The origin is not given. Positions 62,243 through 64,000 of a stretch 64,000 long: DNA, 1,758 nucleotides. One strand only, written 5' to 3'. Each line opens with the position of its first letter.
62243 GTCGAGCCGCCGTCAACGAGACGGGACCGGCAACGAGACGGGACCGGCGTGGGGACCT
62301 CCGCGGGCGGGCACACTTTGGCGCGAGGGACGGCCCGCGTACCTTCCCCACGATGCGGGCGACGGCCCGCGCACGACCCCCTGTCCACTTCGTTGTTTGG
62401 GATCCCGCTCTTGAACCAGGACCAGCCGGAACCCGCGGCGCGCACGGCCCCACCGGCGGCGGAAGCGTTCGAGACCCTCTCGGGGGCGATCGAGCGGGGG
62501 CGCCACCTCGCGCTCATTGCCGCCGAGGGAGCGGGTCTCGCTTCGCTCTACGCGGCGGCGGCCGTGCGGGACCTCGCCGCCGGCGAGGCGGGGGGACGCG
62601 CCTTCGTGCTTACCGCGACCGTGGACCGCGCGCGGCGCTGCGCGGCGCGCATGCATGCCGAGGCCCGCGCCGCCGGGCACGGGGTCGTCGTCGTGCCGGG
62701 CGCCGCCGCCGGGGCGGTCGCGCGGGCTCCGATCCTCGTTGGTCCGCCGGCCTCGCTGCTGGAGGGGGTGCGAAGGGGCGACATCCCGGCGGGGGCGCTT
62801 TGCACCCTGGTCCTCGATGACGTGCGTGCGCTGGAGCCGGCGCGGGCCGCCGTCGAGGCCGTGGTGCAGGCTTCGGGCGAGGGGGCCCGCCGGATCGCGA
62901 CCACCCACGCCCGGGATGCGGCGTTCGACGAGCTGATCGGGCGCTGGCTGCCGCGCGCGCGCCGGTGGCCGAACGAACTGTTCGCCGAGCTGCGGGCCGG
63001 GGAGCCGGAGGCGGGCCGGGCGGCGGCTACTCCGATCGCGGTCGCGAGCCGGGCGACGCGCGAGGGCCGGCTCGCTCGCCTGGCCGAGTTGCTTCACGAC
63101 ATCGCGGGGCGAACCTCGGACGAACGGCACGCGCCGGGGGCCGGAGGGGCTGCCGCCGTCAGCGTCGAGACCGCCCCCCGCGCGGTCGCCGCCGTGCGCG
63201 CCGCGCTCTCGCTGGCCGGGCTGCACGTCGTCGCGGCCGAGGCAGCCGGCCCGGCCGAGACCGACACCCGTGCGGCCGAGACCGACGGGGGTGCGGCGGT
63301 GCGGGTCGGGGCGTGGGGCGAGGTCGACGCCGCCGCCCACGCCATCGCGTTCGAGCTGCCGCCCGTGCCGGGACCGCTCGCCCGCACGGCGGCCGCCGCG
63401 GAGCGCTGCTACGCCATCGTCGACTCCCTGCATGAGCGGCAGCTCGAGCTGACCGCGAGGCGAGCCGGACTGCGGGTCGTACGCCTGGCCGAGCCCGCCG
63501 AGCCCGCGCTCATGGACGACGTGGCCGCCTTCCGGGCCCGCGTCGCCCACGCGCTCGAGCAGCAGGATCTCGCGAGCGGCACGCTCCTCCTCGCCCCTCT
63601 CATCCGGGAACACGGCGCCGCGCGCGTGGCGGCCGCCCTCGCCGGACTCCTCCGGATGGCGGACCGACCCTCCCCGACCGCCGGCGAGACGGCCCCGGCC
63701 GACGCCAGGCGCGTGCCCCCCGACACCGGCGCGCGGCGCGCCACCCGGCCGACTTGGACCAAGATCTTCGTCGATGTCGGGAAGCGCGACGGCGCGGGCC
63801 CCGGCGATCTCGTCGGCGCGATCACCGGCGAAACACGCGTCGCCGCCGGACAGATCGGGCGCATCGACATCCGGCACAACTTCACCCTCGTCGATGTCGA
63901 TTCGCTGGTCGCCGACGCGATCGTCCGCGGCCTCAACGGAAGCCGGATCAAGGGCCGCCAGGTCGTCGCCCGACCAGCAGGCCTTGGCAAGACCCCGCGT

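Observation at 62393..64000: Catalytically degenerate DEAD-box/DbpA-like protein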

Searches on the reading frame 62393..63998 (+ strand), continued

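Call 14: search_solved_structures(query=A1, max_evalue=0.01, show_alignments=2)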
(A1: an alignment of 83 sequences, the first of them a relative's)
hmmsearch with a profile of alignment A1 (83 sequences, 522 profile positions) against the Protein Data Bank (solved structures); distinct sequences matched with E-value up to 0.01: 146 (the best 60 are shown).
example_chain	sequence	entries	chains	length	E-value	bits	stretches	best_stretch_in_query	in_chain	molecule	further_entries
7pli_A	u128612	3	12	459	1.8e-37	132.6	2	12-271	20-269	ATP-dependent RNA helicase DbpA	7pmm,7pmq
5gju_A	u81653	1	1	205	2.6e-26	95.8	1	9-187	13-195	ATP-dependent RNA helicase DeaD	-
5ivl_B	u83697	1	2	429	2.7e-25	92.5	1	7-401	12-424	DEAD-box ATP-dependent RNA helicase CshA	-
1hv8_A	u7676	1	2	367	7.4e-23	84.4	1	35-344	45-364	PUTATIVE ATP-DEPENDENT RNA HELICASE MJ0669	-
2gxq_A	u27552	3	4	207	3.8e-20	75.5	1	10-187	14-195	heat resistant RNA dependent ATPase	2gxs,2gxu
4kbf_A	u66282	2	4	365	7.5e-20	74.5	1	10-342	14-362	Heat resistant RNA dependent ATPase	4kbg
9if7_L7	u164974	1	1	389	9e-20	74.2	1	11-313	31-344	Probable eukaryotic initiation factor 4A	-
3mwj_A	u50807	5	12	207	1.2e-19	73.9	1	13-187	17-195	Heat resistant RNA dependent ATPase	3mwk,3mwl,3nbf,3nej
1fuu_A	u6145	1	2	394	2.3e-19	72.9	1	15-312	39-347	YEAST INITIATION FACTOR 4A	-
2vso_A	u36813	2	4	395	2.3e-19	72.9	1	15-312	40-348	ATP-DEPENDENT RNA HELICASE EIF4A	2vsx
1vec_A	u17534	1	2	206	5.3e-18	68.4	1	14-190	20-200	ATP-dependent RNA helicase p54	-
4ct4_B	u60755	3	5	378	6.6e-18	68.1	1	14-191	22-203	PROBABLE ATP-DEPENDENT RNA HELICASE DDX6 | DDX6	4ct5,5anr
1qva_A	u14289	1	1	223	6.8e-18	68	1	15-182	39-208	INITIATION FACTOR 4A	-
1qde_A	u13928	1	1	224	7.5e-18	67.9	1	15-183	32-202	TRANSLATION INITIATION FACTOR 4A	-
3ber_A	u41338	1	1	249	1.5e-17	66.9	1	9-185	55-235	Probable ATP-dependent RNA helicase DDX47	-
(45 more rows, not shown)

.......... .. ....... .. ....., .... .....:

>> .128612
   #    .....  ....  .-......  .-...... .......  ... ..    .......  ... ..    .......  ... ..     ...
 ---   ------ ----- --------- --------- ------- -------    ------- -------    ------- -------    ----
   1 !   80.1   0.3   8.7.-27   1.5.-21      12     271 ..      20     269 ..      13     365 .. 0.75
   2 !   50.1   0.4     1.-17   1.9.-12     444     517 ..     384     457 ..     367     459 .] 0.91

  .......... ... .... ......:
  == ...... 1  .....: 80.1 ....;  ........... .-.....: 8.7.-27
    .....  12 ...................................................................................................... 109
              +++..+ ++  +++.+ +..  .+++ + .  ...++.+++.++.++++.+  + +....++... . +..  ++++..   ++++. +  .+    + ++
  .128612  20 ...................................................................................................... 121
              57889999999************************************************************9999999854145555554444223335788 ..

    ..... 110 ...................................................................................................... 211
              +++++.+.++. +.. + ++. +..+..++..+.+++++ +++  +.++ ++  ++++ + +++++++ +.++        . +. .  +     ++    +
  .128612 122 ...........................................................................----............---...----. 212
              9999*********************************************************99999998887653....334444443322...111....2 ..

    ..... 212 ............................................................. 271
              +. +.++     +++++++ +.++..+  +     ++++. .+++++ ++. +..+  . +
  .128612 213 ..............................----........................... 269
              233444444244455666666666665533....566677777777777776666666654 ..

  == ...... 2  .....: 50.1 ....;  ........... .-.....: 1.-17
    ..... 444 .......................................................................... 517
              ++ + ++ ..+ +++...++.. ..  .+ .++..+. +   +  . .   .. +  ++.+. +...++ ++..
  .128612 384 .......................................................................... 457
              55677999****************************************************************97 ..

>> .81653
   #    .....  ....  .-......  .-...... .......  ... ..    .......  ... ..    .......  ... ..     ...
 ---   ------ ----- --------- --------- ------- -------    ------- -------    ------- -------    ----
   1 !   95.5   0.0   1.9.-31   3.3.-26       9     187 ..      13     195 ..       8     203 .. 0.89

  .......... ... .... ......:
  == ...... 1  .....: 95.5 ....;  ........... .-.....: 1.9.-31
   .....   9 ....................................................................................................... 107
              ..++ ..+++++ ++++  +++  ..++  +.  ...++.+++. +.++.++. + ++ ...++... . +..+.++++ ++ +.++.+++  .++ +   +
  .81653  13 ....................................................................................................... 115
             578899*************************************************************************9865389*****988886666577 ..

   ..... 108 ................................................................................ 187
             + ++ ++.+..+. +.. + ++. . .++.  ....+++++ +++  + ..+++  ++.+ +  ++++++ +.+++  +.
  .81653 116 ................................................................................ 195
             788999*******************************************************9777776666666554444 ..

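Call 18: find_encoding_contigs(protein=P0001, flank=8000, max_places=4)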
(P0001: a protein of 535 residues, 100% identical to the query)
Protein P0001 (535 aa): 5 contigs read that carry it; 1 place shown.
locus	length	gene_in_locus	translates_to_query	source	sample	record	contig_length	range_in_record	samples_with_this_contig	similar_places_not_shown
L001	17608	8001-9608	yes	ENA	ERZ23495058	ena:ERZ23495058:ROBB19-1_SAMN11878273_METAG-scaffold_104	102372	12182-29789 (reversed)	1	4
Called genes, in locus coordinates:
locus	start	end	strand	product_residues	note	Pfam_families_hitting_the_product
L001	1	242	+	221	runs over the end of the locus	PF00834:Ribul_P_3_epim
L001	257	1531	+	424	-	PF00899:ThiF, PF00581:Rhodanese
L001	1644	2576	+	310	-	PF01497:Peripla_BP_2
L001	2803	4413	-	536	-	PF00389:2-Hacid_dh, PF02826:2-Hacid_dh_C, PF19304:PGDH_inter, PF01842:ACT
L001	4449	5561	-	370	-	PF00266:Aminotran_5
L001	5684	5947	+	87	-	-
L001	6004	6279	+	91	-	-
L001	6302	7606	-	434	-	PF01235:Na_Ala_symp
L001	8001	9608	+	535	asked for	PF03880:DbpA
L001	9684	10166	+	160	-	PF02254:TrkA_N, PF02080:TrkA_C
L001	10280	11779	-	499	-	PF00474:SSF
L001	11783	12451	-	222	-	-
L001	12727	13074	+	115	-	PF02583:Trns_repr_metal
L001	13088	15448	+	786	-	PF00403:HMA, PF00122:E1-E2_ATPase, PF00702:Hydrolase, PF12710:HAD (weak), PF08282:Hydrolase_3 (faint)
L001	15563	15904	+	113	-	PF03779:SPW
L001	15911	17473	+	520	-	PF00282:Pyridoxal_deC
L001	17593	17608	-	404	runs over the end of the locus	PF17170:DUF5128 (weak)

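Call 26: find_encoding_contigs(protein=P0007, flank=6000, max_places=1)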
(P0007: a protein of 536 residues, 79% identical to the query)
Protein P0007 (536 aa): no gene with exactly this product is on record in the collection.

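Call 27: find_encoding_contigs(protein=P0040, flank=6000, max_places=1)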
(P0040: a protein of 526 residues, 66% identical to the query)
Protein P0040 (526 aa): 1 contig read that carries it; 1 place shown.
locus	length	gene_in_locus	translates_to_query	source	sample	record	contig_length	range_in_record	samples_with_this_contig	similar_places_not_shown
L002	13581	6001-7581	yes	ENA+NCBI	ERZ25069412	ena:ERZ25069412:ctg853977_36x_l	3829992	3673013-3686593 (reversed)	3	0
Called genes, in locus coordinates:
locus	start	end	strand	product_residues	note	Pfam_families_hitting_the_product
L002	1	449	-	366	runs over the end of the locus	PF00266:Aminotran_5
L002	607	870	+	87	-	-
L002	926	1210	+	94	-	-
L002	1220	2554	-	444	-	PF01235:Na_Ala_symp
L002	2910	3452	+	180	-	-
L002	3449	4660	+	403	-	PF17170:DUF5128 (weak)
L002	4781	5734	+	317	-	-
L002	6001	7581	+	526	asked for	PF03880:DbpA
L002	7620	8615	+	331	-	PF00520:Ion_trans (weak), PF07885:Ion_trans_2, PF02254:TrkA_N, PF02080:TrkA_C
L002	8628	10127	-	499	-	PF00474:SSF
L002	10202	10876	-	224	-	-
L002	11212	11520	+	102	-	PF02583:Trns_repr_metal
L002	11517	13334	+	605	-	PF00403:HMA, PF00122:E1-E2_ATPase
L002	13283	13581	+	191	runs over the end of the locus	PF00702:Hydrolase, PF12710:HAD, PF08282:Hydrolase_3 (weak)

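Call 28: find_encoding_contigs(protein=P0055, flank=6000, max_places=1)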
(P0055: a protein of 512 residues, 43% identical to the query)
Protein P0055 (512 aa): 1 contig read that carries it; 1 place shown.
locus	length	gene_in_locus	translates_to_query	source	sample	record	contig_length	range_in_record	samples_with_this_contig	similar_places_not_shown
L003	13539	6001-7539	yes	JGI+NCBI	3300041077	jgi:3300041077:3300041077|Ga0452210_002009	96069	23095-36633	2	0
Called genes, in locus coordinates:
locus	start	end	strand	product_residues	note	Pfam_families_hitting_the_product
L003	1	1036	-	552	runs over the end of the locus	PF00389:2-Hacid_dh, PF02826:2-Hacid_dh_C, PF19304:PGDH_inter, PF01842:ACT (weak)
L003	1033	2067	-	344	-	PF00266:Aminotran_5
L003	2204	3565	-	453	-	PF14229:DUF4332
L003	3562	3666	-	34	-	-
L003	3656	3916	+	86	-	-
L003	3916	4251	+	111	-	-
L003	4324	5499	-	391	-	PF01235:Na_Ala_symp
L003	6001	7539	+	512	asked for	PF00270:DEAD (weak), PF03880:DbpA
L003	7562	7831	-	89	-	PF00216:Bac_DNA_binding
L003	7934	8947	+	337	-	PF07885:Ion_trans_2, PF02254:TrkA_N, PF02080:TrkA_C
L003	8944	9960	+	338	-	PF00912:Transgly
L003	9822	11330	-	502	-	PF00474:SSF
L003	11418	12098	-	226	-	PF04012:PspA_IM30 (weak)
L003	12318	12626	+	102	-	PF02583:Trns_repr_metal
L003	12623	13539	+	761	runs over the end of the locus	PF00403:HMA, PF00122:E1-E2_ATPase, PF00702:Hydrolase, PF08282:Hydrolase_3 (faint)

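Call 29: predict_structure(alignment_id=A1)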
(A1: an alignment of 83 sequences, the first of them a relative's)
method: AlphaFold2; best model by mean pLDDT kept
length: 535 residues; sequences in the alignment: 83
mean_pLDDT: 86.7   pTM: 0.80
mean pLDDT of the five models: 86.7, 85.1, 84.4, 84.2, 83.0
residues with pLDDT >= 90: 343; 70-90: 115; 50-70: 57; < 50: 20
segments of 3 or more residues with pLDDT < 50: 424-435, 531-535
pLDDT, mean of each block of 10 residues (from residue 1): 66 86 97 98 97 96 96 95 97 81 88 93 89 98 94 95 97 96 97 74 76 95 95 81 68 96 97 81 59 80 94 97 95 97 97 95 78 78 78 83 78 74 47 54 77 97 97 93 96 93 95 96 67 45
secondary structure, 60 per line:
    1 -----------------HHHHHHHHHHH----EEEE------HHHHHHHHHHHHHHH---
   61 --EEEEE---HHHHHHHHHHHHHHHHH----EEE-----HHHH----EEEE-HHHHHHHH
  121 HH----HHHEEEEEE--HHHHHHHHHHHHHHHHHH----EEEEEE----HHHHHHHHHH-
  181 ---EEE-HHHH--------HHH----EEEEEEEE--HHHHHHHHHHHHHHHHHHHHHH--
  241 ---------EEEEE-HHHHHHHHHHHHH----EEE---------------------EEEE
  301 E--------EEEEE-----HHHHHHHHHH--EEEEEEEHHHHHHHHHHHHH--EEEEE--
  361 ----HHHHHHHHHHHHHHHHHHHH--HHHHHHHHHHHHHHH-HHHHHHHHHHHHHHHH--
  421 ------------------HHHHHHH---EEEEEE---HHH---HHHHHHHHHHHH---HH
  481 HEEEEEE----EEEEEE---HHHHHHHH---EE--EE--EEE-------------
elements in order: H18-28 E33-36 H43-57 E63-67 H71-87 E92-94 H100-103 E108-111 H113-122 E130-135 H138-155 E160-165 H170-179 E184-186 H188-191 E207-214 H217-238 E250-254 H256-268 E273-275 E297-301 E310-314 H320-329 E332-338 H339-351 E354-358 H365-384 H387-401 H403-418 H439-445 E449-454 H464-475 E482-487 E492-497 H501-508 E520-522

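Call 31: search_protein_representatives(alignment_id=A1)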
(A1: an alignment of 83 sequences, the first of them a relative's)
Query: 83 sequences, 522 profile positions. Proteins with E-value up to 0.001 (for the whole library): 26055; up to 1e-10: 9435; up to 1e-30: 720. The best 150 are listed.
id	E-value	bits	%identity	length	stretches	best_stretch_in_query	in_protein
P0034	2.7e-203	693.1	-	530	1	4-521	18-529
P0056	4.1e-180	616.6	-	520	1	6-521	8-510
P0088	1.0e-167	575.6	-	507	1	7-520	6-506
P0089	1.4e-167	575.2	-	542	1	9-520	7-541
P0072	1.0e-166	572.4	-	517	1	7-521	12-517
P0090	6.2e-166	569.8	-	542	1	7-521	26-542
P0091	2.1e-165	568.0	-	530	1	7-521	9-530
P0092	2.2e-165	567.9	-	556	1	9-520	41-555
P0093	3.4e-165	567.3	-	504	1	6-520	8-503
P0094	1.8e-162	558.3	-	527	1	6-520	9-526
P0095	3.0e-162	557.6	-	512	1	8-521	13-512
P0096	1.1e-161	555.8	-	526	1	5-520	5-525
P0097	4.2e-160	550.5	-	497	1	13-520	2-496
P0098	2.6e-159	547.9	-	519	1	6-521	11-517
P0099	4.7e-158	543.8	-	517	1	14-520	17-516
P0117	4.7e-110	385.4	-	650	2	61-521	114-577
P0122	1.2e-106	374.1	-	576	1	10-521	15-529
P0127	3.6e-105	369.3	-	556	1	8-520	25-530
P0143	2.9e-97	343.2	-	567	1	8-521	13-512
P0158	2.2e-92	327.1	-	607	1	6-521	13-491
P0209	1.7e-68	248.2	-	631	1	55-519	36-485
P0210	2.0e-68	248.0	-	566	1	10-519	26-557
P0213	2.6e-67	244.3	-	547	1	27-521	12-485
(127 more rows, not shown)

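Call 32: fold_search(model_id=the predicted structure, library=pdb)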
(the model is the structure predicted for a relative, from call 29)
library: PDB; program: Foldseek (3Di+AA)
matches with E <= 10: 1429; with E <= 0.001: 558
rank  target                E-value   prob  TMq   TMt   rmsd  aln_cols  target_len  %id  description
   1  7pli_J                1.6e-17  1.00  0.31  0.36  23.9       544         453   16  DEAD-box helicase DbpA bound to single stranded RNA and ADP/BeF3 (released 2022-09-07)
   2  7pli_A                2.2e-17  1.00  0.32  0.37  24.1       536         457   17  DEAD-box helicase DbpA bound to single stranded RNA and ADP/BeF3 (released 2022-09-07)
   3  7pli_I                7.3e-17  1.00  0.31  0.36  24.4       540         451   16  DEAD-box helicase DbpA bound to single stranded RNA and ADP/BeF3 (released 2022-09-07)
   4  7pli_B                1.2e-16  1.00  0.32  0.37  23.9       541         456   17  DEAD-box helicase DbpA bound to single stranded RNA and ADP/BeF3 (released 2022-09-07)
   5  7pli_F                1.9e-15  1.00  0.32  0.37  24.0       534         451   15  DEAD-box helicase DbpA bound to single stranded RNA and ADP/BeF3 (released 2022-09-07)
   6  7pmq_A                7.0e-15  1.00  0.32  0.37  24.0       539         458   17  DEAD-box helicase DbpA in the active conformation bound to a hairpin loop RNA and ADP/BeF3 (released 2022-09-14)
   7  7pmq_D                2.0e-14  1.00  0.29  0.34  24.2       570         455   16  DEAD-box helicase DbpA in the active conformation bound to a hairpin loop RNA and ADP/BeF3 (released 2022-09-14)
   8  9a76_B                3.2e-13  1.00  0.30  0.32  24.5       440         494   16  Integrative model of LEPA-CSHA by crosslinking MS and deep learning (released 2024-09-18)
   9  5ivl_A                4.5e-13  1.00  0.31  0.40  21.1       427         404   14  CshA Helicase (released 2017-03-22)
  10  7pmm_B                7.2e-13  1.00  0.31  0.37  23.8       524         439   15  DEAD-box helicase DbpA in the active conformation bound to a ss/dsRNA junction and ADP/BeF3 (released 2022-09-14)
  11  4kbf_A                9.6e-13  1.00  0.28  0.40  18.3       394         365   18  two different open conformations of the helicase core of the RNA helicase Hera (released 2013-07-31)
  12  6l5m_A                1.4e-12  1.00  0.27  0.39  16.3       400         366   14  Crystal structure of human DEAD-box RNA helicase DDX21 in complex with AMP (released 2020-06-17)
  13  8i9t_Cb               4.8e-12  1.00  0.32  0.31  16.5       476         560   16  Cryo-EM structure of a Chaetomium thermophilum pre-60S ribosomal subunit - State Dbp10-1 (released 2023-05-17)
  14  8i9w_Cb               5.4e-12  1.00  0.32  0.28  16.7       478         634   16  Cryo-EM structure of a Chaetomium thermophilum pre-60S ribosomal subunit - Dbp10-3 (released 2023-05-17)
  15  2zu6_A                6.5e-12  1.00  0.29  0.42  12.3       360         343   14  crystal structure of the eIF4A-PDCD4 complex (released 2009-02-24)
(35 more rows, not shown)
